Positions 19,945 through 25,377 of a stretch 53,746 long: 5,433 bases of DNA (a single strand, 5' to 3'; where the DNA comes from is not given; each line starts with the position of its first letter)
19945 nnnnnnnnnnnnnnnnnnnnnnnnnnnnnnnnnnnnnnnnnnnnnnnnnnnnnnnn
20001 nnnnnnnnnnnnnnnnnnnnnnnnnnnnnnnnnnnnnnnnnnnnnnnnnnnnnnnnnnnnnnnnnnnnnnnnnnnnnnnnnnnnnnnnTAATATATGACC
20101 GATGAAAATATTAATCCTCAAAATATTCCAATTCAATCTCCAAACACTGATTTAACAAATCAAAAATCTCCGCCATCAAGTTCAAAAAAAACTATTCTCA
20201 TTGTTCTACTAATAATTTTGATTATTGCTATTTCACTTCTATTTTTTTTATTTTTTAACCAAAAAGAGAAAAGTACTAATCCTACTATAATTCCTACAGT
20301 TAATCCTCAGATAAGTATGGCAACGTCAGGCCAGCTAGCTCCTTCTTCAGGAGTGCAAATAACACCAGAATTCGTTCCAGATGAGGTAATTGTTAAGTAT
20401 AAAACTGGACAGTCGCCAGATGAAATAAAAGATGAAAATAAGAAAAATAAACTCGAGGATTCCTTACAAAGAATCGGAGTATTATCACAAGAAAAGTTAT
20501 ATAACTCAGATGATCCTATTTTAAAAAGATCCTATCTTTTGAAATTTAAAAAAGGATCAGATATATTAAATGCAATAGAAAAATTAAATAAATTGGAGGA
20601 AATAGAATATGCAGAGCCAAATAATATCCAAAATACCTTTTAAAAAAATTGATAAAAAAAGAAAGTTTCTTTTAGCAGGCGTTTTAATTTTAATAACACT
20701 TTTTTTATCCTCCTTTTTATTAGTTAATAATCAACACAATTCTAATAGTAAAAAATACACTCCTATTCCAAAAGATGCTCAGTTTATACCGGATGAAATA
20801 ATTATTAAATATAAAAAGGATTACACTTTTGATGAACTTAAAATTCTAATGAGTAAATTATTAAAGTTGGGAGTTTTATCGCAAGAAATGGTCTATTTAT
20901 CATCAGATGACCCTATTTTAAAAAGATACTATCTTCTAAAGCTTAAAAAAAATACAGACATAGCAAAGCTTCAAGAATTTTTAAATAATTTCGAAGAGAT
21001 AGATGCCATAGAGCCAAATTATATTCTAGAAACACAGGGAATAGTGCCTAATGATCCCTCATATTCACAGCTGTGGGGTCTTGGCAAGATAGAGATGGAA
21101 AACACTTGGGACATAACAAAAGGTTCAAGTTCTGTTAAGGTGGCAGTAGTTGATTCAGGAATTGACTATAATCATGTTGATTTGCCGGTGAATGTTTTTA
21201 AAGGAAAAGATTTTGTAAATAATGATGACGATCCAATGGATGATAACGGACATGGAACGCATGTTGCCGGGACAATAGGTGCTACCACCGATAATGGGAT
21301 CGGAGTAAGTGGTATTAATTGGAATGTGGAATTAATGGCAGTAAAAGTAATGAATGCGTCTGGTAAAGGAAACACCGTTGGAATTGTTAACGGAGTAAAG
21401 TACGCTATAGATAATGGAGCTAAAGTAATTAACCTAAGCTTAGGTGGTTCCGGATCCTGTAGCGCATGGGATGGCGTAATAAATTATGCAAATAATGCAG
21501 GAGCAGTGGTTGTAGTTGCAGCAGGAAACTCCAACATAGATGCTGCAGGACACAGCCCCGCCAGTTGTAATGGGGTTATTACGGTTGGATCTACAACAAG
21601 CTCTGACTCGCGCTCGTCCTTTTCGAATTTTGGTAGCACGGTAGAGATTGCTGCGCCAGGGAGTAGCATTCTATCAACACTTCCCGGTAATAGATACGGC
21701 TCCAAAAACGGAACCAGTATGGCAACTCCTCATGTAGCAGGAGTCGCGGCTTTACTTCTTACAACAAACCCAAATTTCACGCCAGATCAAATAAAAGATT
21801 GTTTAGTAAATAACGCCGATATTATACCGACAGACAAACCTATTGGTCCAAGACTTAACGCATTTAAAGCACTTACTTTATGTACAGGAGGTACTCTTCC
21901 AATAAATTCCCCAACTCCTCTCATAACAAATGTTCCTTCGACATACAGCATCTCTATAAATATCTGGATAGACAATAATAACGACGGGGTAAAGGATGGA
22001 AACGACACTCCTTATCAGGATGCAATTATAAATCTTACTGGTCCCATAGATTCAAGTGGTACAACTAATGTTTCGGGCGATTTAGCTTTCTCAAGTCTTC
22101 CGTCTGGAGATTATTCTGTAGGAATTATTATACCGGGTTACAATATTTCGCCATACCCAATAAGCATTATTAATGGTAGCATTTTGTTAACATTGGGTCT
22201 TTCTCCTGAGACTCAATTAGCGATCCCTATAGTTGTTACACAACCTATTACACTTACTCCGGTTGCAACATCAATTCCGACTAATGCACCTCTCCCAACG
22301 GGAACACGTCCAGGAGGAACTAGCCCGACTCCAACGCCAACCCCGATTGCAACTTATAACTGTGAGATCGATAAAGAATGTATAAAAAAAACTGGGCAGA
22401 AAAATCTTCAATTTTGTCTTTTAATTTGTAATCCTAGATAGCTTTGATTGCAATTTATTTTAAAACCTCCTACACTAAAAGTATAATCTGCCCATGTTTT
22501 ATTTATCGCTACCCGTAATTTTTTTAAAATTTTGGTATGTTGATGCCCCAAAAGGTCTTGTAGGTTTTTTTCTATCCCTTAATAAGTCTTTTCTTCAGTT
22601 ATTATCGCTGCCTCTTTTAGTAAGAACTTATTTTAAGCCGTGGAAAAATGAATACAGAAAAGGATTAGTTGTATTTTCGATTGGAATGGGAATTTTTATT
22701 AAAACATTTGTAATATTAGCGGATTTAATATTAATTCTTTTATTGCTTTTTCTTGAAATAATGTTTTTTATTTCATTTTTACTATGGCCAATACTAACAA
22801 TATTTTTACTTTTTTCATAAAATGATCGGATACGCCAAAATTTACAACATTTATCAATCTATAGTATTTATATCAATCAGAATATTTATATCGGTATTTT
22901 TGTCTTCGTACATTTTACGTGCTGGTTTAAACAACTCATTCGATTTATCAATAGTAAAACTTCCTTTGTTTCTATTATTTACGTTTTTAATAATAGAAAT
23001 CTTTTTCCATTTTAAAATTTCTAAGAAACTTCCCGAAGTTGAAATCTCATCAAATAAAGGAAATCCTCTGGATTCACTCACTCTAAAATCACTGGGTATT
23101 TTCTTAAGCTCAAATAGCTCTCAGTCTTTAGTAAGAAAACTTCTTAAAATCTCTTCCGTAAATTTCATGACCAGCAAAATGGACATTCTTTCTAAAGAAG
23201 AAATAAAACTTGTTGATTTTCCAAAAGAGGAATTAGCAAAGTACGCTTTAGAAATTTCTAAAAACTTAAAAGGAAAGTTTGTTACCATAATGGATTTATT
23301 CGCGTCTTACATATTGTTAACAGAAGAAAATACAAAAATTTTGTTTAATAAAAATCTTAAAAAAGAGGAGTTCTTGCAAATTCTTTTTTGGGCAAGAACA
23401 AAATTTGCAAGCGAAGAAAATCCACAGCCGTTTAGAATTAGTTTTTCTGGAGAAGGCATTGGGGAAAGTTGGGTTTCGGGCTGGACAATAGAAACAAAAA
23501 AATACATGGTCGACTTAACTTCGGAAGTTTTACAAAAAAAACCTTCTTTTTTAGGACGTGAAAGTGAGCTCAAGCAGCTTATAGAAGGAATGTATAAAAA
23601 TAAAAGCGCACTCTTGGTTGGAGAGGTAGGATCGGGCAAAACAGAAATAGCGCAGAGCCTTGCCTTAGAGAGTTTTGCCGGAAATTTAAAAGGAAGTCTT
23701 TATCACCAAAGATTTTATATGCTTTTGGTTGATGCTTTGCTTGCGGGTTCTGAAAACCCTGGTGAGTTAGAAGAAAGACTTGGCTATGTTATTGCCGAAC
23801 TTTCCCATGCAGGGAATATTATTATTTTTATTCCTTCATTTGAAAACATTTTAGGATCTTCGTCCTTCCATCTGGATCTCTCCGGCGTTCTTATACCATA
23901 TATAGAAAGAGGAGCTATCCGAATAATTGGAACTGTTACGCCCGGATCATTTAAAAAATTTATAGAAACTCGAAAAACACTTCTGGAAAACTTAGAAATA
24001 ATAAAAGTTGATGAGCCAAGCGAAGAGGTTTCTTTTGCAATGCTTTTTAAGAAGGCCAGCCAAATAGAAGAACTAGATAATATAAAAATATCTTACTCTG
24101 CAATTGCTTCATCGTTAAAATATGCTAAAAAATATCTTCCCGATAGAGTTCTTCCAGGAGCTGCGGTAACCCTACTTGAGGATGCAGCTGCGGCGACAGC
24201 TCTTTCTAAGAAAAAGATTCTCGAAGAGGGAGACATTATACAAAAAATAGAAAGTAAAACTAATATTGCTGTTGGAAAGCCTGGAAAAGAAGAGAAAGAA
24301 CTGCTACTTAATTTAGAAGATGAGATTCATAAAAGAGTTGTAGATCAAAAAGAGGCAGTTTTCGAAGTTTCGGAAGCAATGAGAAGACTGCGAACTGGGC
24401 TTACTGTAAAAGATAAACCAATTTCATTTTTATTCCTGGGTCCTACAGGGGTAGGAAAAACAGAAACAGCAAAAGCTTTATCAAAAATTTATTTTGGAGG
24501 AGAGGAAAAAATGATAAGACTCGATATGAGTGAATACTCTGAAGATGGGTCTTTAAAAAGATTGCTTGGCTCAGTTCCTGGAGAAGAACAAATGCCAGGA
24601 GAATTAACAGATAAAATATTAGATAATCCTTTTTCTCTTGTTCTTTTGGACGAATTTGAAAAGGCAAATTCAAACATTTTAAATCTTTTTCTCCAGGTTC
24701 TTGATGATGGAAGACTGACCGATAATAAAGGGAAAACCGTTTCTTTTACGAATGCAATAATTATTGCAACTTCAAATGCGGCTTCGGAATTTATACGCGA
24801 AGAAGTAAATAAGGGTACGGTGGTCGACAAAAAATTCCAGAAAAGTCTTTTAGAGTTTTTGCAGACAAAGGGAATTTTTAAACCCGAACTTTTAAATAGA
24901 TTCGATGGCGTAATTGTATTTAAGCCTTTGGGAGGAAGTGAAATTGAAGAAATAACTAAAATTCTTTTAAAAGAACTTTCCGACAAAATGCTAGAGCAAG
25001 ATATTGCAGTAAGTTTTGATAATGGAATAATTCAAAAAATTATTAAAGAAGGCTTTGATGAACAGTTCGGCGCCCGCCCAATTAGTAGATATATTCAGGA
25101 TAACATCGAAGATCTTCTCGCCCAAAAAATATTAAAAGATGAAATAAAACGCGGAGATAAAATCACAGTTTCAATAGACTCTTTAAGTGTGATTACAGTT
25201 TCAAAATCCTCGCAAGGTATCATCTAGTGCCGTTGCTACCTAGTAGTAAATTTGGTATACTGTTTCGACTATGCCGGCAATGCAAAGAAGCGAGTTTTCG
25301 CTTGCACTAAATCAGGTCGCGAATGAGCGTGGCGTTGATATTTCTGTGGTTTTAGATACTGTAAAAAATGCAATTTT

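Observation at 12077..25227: Candidate undescribed envelope module: pilin-like protein, foldase, secreted protein, VirB6-like membrane protein coupled to an Hsp100 ATPase, I9 inhibitor + subtilase, and a second membrane-anchored Hsp100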

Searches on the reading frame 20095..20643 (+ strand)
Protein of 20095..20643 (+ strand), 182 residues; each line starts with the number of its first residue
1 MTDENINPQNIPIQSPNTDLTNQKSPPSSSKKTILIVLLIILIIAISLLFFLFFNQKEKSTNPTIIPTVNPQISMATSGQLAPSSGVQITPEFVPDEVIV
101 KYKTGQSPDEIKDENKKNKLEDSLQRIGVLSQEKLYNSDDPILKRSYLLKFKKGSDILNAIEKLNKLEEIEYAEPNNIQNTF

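Call 4: search_protein_families(library=pfam, proteins=[window:20095-20643:+], max_evalue=0.1)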
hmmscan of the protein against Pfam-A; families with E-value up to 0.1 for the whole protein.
window:20095-20643:+ (182 aa): 2 families
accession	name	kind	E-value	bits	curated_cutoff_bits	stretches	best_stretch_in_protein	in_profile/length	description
PF22148.1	Fervidolysin_NPro-like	-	3.1e-11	43.9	21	1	90-176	12-81/81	Fervidolysin N-terminal prodomain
PF12575.13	Pox_EPC_I2-L1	-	0.062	14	23.4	0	18-54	32-67/72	Poxvirus entry protein complex L1 and I2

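Call 9: search_protein_families(library=ncbifam, proteins=[window:20095-20643:+], max_evalue=0.01)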
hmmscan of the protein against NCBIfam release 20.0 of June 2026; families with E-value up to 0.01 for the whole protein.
window:20095-20643:+ (182 aa): 3 families
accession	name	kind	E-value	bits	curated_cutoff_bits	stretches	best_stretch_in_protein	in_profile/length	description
NF038218.1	IcmG_DotF_IVB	equivalog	0.00068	19.4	200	1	16-110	33-112/266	type IVB secretion system protein IcmG/DotF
NF004285.1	PRK05696.1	equivalog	0.0057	16.5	179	1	22-63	10-51/171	flagellar basal body-associated protein FliL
NF042931.1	SAG1386_EF1546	equivalog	0.0063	16.6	80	1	24-77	21-74/158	SAG1386/EF1546 family surface-associated protein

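Call 97: search_protein_families(library=padloc, proteins=[window:20095-20643:+], max_evalue=0.001)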
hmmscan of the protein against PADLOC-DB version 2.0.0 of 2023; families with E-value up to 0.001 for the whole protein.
window:20095-20643:+ (182 aa): 0 families

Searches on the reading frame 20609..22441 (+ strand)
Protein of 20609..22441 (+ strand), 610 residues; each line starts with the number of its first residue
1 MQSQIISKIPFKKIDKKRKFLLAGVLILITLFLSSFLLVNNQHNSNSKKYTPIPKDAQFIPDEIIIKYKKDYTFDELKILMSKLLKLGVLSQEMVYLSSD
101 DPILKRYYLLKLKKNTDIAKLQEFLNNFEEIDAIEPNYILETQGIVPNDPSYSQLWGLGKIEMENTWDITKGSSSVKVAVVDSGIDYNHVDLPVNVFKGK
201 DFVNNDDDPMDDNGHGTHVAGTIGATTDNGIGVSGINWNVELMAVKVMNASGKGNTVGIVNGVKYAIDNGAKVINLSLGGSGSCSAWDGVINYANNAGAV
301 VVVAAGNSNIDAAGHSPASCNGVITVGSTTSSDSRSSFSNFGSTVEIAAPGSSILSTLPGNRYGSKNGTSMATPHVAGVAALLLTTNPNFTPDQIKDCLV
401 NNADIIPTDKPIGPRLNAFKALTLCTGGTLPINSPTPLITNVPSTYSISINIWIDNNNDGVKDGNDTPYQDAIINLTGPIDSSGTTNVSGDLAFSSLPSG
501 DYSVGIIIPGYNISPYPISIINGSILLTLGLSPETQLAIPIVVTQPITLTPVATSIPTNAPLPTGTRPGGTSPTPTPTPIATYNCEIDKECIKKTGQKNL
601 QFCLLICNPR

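Call 4: search_protein_families(library=pfam, proteins=[window:20609-22441:+], max_evalue=0.1)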
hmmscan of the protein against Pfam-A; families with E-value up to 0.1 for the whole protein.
window:20609-22441:+ (610 aa): 5 families
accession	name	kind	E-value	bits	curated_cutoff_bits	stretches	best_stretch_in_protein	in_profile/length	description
PF00082.27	Peptidase_S8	-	3.5e-65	220.6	21.8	1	174-403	2-273/288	Subtilase family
PF17210.9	SdrD_B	-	6.7e-07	29.9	29.7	1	451-509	6-67/112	SdrD B-like domain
PF13620.12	CarboxypepD_reg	-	0.0012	19.6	32.3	1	461-512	6-60/82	Carboxypeptidase regulatory-like domain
PF22148.1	Fervidolysin_NPro-like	-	0.0016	19.2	21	1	51-137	7-81/81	Fervidolysin N-terminal prodomain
PF09430.16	EMC7_beta-sandw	-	0.072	13.7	26.6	0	482-521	21-60/122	ER membrane protein complex subunit 7, beta-sandwich domain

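Call 9: search_protein_families(library=ncbifam, proteins=[window:20609-22441:+], max_evalue=0.01)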
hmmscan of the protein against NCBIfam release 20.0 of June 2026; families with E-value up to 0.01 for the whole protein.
window:20609-22441:+ (610 aa): 8 families
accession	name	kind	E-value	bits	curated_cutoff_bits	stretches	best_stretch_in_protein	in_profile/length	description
TIGR03921.1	T7SS_mycosin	equivalog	5.5e-55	186.9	278.75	1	162-406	2-266/353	type VII secretion-associated serine protease mycosin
NF033595.1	denti_PrtP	equivalog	5.9e-35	121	300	2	274-430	342-510/606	dentilisin complex serine proteinase subunit PrtP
TIGR03895.1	protease_PatA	subfamily_domain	5.7e-19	68.3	421.05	1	215-404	1-201/606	PatA/PatG family cyanobactin maturation protease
NF049966.1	QH_SP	equivalog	9.9e-19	67.6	165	1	177-405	1-213/219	subtilisin-like serine protease QhpE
NF051851.1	AtpSerPepEprS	equivalog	3.9e-15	55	1700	2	347-403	281-337/988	autotransporter serine peptidase EprS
NF040809.1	germ_prot_CspBA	exception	6.5e-12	43.9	1250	1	317-384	399-473/1099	bifunctional germination protease/germinant receptor pseudoprotease CspBA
NF040553.1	SGO_0316_fam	subfamily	3.9e-11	41.4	1400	2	346-399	670-727/1486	SGO_0316/SGO_0317 family LPXTG-anchored serine peptidase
NF042956.1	IteS_antiphage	equivalog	4.3e-08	31.9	900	1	177-318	258-404/747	S8 family anti-phage peptidase IteS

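Call 97: search_protein_families(library=padloc, proteins=[window:20609-22441:+], max_evalue=0.001)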
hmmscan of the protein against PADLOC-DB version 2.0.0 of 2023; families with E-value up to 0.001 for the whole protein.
window:20609-22441:+ (610 aa): 5 families
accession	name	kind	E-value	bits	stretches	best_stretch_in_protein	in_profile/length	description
PDLC03014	subtilase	-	3.6e-33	113.6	1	172-403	170-375/391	-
PDLC02198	IetS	-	2.3e-13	47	1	175-282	253-366/795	-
PDLC02197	IetS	-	1.8e-12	44.4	1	162-311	245-399/749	-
PDLC02202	IetS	-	5.8e-05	19.5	1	169-345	291-477/780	-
PDLC02201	IetS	-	0.00043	16.6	0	360-404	480-525/781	-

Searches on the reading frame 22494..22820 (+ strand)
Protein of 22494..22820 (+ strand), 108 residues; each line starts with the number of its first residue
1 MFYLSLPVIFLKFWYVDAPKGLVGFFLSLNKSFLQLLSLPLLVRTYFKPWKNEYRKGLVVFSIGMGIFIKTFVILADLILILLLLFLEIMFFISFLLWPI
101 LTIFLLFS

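Call 4: search_protein_families(library=pfam, proteins=[window:22494-22820:+], max_evalue=0.1)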
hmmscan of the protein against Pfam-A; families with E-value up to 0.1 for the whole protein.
window:22494-22820:+ (108 aa): 0 families

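Call 9: search_protein_families(library=ncbifam, proteins=[window:22494-22820:+], max_evalue=0.01)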
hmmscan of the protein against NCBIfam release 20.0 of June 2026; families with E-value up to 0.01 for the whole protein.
window:22494-22820:+ (108 aa): 0 families

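Call 63: find_homologous_proteins(query=window:22494-22820:+, max_evalue=0.001)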
Query window:22494-22820:+ (108 aa): 668 proteins with E <= 0.001 among 711 candidates; the best 120 are listed.
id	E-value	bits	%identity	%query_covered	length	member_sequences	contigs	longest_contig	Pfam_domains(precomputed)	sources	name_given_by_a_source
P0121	3.4e-57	209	100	100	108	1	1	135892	-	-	-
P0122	5.9e-51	189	87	100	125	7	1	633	-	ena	-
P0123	5.1e-48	180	84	99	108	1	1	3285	-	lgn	-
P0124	6.6e-47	176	79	99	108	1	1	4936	-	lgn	-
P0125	3.4e-46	174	81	100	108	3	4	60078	-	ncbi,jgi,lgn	ncbi:MAG: hypothetical protein AAB609_03015 [Patescibacteria group bacterium]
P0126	1.0e-45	172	81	100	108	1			-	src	-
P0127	2.8e-45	171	81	100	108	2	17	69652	-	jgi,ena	-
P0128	2.1e-44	168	80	100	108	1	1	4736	-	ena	-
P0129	1.3e-43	166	78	100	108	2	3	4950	-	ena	-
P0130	3.5e-43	164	77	100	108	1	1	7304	-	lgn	-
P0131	4.1e-43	164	79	99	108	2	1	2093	-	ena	-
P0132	6.6e-42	160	75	100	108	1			-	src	-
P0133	3.6e-41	158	74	100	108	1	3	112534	-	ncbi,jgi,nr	ncbi:MAG: hypothetical protein A2860_01005 [Candidatus Levybacteria bacterium RIFCSPHIGHO2_01_FULL_3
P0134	5.1e-40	154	71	99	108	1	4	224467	-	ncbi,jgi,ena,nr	ncbi:MAG: hypothetical protein A2958_00790 [Candidatus Levybacteria bacterium RIFCSPLOWO2_01_FULL_38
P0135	1.2e-39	153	74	94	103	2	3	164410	-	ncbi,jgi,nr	ncbi:MAG: hypothetical protein A3B44_03305 [Candidatus Levybacteria bacterium RIFCSPLOWO2_01_FULL_38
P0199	2.1e-36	142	65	98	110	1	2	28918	-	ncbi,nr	ncbi:MAG TPA: hypothetical protein VLF89_09460 [Candidatus Saccharimonadales bacterium]|nr:hypotheti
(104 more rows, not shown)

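Call 64: find_encoding_contigs(protein=P0199, flank=8000, max_places=1)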
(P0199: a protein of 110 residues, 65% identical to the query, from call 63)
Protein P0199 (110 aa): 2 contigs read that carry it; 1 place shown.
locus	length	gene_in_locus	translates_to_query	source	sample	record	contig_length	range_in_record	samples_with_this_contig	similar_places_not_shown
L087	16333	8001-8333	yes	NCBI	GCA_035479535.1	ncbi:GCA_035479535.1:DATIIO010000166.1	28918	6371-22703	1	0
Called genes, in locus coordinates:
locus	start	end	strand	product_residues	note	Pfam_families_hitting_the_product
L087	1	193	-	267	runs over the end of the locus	PF01026:TatD_DNase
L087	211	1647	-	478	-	PF00133:tRNA-synt_1, PF09334:tRNA-synt_1g, PF00133:tRNA-synt_1, PF01406:tRNA-synt_1e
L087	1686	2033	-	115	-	-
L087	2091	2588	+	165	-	-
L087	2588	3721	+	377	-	-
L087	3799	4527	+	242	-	PF03444:WHD_HrcA (faint), PF01628:HrcA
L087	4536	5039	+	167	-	PF01025:GrpE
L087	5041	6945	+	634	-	PF00012:HSP70, PF06723:MreB_Mbl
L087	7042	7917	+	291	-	PF00226:DnaJ, PF01556:DnaJ_C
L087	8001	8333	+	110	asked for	-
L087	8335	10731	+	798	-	PF13173:AAA_14 (faint), PF00158:Sigma54_activat (faint), PF00004:AAA, PF17871:AAA_lid_9, PF00004:AAA, PF07724:AAA_2, PF07728:AAA_5, PF10431:ClpB_D2-small, +5 more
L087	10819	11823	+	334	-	PF08529:NusA_N, PF13184:KH_NusA_1st, PF26594:KH_NusA_2nd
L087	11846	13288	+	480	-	PF00009:GTP_EFTU, PF00071:Ras, PF00350:Dynamin_N (faint), PF01926:MMR_HSR1, PF08477:Roc (weak), PF03144:GTP_EFTU_D2 (faint), PF22042:EF-G_D2, PF11987:IF-2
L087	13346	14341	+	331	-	-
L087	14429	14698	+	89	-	PF00312:Ribosomal_S15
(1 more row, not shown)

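Call 97: search_protein_families(library=padloc, proteins=[window:22494-22820:+], max_evalue=0.001)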
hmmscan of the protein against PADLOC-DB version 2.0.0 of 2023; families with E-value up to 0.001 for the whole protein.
window:22494-22820:+ (108 aa): 0 families

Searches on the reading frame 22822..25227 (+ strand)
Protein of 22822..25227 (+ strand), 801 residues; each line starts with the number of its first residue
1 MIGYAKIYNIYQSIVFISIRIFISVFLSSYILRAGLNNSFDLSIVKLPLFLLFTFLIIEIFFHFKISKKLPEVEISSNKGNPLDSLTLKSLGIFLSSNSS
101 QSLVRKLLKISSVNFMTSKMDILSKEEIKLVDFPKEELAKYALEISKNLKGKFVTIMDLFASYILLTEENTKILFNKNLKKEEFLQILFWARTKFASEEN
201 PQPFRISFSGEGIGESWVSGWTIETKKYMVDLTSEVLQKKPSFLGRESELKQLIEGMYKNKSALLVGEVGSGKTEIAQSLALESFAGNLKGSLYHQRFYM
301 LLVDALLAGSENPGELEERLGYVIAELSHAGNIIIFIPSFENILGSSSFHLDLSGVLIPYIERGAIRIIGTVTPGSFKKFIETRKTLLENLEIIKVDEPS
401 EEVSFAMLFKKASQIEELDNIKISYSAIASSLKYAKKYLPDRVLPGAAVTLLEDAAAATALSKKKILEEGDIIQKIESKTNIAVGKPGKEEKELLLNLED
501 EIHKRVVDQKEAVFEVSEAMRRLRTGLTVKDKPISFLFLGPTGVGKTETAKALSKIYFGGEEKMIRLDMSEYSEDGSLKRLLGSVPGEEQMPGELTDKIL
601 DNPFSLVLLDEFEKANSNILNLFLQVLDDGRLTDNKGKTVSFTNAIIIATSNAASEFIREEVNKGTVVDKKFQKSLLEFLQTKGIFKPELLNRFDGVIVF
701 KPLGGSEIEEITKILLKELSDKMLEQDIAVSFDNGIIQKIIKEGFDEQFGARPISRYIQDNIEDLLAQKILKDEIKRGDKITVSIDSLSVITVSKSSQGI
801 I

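Call 4: search_protein_families(library=pfam, proteins=[window:22822-25227:+], max_evalue=0.1)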
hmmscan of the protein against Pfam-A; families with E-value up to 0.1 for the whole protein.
window:22822-25227:+ (801 aa): 30 families (the best 25 are shown)
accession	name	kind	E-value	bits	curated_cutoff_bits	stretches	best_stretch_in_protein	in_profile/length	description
PF07724.20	AAA_2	-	2.5e-46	158.2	27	1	532-695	2-164/166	AAA domain (Cdc48 subfamily)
PF10431.15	ClpB_D2-small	-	3.7e-21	75.4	21.9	1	704-783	2-81/81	C-terminal, D2-small domain, of ClpB protein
PF07728.20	AAA_5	-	1e-13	51.9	22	1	536-661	2-130/139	AAA domain (dynein-related subfamily)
PF00004.35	AAA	-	1.7e-11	45.1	21.2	2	537-658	2-115/131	ATPase family associated with various cellular activities (AAA)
PF17871.7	AAA_lid_9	-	6.6e-10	39.3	22.8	1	400-479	1-80/104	AAA lid domain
PF00158.32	Sigma54_activat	-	3.4e-07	30.5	20.2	1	524-660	13-151/168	Sigma-54 interaction domain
PF20720.3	nSTAND3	-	7.6e-07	29.4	27.2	1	249-285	6-42/155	Novel STAND NTPase 3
PF13401.12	AAA_22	-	2.8e-06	28.1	27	1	537-629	9-110/130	AAA domain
PF12775.13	AAA_7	-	3.3e-05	23.9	25.8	0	258-283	31-55/181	P-loop containing dynein motor region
PF13238.12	AAA_18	-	4.4e-05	24.4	29.4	0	539-626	4-83/128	AAA domain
PF06414.18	Zeta_toxin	-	0.00018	21.5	22.3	0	530-572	13-54/199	Zeta toxin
PF00270.35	DEAD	-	0.00019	21.6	26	1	252-286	6-40/167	DEAD/DEAH box helicase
PF04851.21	ResIII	-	0.00021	21.7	22.5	0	509-558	8-48/164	Type III restriction enzyme, res subunit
PF20030.5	bpMoxR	-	0.00037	20.1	27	1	537-653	35-146/205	MoxR domain in the MoxR-vWA-beta-propeller ternary systems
PF13481.12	AAA_25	-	0.00039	20.5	27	1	245-327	17-98/195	AAA domain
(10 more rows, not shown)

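Call 9: search_protein_families(library=ncbifam, proteins=[window:22822-25227:+], max_evalue=0.01)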
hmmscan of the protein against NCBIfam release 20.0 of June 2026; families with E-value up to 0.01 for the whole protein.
window:22822-25227:+ (801 aa): 23 families
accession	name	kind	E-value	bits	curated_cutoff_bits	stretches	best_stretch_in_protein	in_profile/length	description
TIGR03346.1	chaperone_ClpB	equivalog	2.5e-133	446.3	1232.1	2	464-786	526-846/853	ATP-dependent chaperone ClpB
TIGR02639.1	ClpA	equivalog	6.8e-117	391.5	993.15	1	140-784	87-733/734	ATP-dependent Clp protease ATP-binding subunit ClpA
NF008118.0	PRK10865.1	equivalog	2.1e-111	373.3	1417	2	469-792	533-855/857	ATP-dependent chaperone ClpB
NF033607.0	disagg_AAA_ClpG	exception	9e-108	361.4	1900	2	462-789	550-880/932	AAA family protein disaggregase ClpG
NF033606.1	heat_AAA_ClpK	exception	1.1e-107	361.1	1900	2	473-786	582-899/949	heat shock survival AAA family ATPase ClpK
TIGR03345.1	VI_ClpV1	equivalog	1.6e-102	344.3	884.95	2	474-778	536-843/852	type VI secretion system ATPase TssH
NF008263.0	PRK11034.1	equivalog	9.2e-87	291.6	1350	1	243-787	188-737/758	ATP-dependent Clp protease ATP-binding subunit ClpA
TIGR03922.1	T7SS_EccA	equivalog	6e-08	31.7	466.65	1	508-559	289-338/557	type VII secretion AAA-ATPase EccA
NF047784.1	MadB_ATPase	equivalog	7.6e-07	28.6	475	1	528-571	30-68/298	MadB family AAA-type ATPase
TIGR00390.1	hslU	equivalog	2.1e-06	27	362.45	1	500-580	8-91/441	ATP-dependent protease ATPase subunit HslU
NF003745.1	PRK05342.1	equivalog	3.3e-06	26.2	359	0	670-768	281-382/418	ATP-dependent Clp protease ATP-binding subunit ClpX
NF003229.0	PRK04195.1-5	equivalog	4.1e-06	25.8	280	0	506-612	19-112/413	replication factor C large subunit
NF001679.0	PRK00440.1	equivalog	8.7e-06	25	303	1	512-570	19-76/322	replication factor C small subunit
NF040586.1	FxSxx_TPR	equivalog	3.8e-05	22.3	300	1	237-278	2-43/830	FxSxx-COOH system tetratricopeptide repeat protein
NF008485.2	PRK11388.1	equivalog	0.00018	20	551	1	505-695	326-507/643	dihydroxyacetone kinase operon transcriptional regulator DhaR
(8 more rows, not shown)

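Call 97: search_protein_families(library=padloc, proteins=[window:22822-25227:+], max_evalue=0.001)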
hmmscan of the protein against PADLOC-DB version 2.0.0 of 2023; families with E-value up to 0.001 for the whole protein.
window:22822-25227:+ (801 aa): 7 families
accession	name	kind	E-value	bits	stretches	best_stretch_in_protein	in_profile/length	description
PDLC03838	DolB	-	6.6e-38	128.9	2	485-656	120-281/375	-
PDLC04606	PDC-M37B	-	8.7e-37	125.2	1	490-662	130-303/390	-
PDLC04605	PDC-M37B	-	1.4e-28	98.3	1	532-656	303-427/518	-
PDLC04140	mad8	-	2.3e-07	28.7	0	537-629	31-99/314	mads_8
PDLC02196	IetA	-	1.4e-05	22.7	0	486-555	83-144/374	-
PDLC00915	TRIP13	-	0.00061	17.3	0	264-342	67-144/302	TRIP13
PDLC00914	TRIP13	-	0.00098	16.6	0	263-282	74-93/302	TRIP13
